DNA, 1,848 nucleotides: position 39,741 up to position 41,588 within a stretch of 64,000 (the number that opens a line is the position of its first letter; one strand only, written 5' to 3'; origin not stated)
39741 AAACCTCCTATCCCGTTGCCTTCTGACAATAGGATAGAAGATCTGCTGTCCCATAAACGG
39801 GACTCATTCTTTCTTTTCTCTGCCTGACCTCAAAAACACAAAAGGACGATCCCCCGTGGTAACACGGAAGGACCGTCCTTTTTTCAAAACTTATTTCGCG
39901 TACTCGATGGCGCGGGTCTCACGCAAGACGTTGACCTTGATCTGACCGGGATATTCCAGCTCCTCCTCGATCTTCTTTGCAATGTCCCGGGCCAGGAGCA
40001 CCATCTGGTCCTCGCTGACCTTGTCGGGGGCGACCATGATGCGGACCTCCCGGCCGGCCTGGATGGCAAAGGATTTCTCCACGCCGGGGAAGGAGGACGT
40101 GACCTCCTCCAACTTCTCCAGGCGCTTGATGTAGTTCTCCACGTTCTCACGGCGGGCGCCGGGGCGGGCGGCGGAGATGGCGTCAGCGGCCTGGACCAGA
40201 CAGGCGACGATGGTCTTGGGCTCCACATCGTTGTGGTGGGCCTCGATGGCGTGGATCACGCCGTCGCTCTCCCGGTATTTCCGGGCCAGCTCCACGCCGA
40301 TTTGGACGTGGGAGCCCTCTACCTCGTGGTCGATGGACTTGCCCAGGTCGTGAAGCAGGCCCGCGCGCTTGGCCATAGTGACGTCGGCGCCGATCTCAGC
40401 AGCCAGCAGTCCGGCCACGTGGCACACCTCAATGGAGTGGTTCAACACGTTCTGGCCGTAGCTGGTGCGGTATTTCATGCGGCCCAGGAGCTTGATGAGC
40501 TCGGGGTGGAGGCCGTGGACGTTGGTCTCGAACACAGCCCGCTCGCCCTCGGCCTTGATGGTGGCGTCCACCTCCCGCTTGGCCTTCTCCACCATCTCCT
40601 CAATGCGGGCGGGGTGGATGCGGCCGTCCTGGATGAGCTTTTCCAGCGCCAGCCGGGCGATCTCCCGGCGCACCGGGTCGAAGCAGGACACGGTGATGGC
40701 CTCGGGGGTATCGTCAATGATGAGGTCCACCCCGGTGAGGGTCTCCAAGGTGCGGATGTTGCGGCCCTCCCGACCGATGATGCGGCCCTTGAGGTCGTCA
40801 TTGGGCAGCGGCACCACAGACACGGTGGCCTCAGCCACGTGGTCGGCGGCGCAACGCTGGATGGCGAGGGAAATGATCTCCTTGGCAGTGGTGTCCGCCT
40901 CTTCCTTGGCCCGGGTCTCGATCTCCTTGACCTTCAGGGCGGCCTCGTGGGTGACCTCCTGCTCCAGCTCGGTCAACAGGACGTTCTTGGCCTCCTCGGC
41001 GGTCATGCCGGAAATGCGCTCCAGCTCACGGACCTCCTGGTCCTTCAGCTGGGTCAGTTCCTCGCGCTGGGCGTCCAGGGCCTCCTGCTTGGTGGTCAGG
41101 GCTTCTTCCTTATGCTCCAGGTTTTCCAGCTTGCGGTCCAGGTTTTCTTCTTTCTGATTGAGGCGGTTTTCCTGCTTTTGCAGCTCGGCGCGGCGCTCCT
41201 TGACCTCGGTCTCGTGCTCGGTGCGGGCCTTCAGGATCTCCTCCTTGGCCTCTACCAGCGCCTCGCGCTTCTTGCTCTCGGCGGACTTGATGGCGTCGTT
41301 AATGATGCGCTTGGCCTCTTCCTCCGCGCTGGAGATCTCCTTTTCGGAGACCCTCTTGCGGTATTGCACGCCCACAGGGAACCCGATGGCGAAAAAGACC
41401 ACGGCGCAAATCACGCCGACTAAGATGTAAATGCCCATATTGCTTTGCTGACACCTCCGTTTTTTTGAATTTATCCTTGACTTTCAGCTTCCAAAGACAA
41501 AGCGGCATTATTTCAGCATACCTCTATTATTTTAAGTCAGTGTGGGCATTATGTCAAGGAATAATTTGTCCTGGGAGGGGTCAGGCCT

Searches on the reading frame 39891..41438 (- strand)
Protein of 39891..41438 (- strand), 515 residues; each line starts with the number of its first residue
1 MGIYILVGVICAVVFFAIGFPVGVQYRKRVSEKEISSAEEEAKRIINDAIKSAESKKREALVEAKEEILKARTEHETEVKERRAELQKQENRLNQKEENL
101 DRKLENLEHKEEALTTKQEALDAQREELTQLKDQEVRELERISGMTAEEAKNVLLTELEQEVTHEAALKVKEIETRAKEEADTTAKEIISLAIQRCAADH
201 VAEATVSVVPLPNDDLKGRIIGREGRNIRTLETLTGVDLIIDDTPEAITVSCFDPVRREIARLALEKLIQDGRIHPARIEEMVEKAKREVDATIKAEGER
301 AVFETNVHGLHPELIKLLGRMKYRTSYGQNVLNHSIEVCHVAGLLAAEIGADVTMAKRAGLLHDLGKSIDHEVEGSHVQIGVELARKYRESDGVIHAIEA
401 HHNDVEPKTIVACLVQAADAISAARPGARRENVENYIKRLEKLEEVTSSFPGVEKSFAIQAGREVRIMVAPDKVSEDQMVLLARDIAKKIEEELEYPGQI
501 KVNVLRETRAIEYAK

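Call 34: search_protein_families(library=pfam, proteins=[window:39891-41438:-], max_evalue=0.01)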
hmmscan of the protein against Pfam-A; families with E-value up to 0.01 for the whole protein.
window:39891-41438:- (515 aa): 4 families
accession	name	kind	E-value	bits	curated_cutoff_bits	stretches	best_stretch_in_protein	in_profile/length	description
PF12072.13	RNase_Y_N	-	8.4e-67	224.9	32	1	9-200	3-201/201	RNase Y N-terminal region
PF01966.28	HD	-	8.6e-18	65.2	22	1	331-423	1-115/116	HD domain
PF00013.35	KH_1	-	1.8e-07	31.2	21.5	1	210-266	5-65/66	KH domain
PF08668.18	HDOD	-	0.00025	21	22.9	1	330-390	94-155/196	HDOD domain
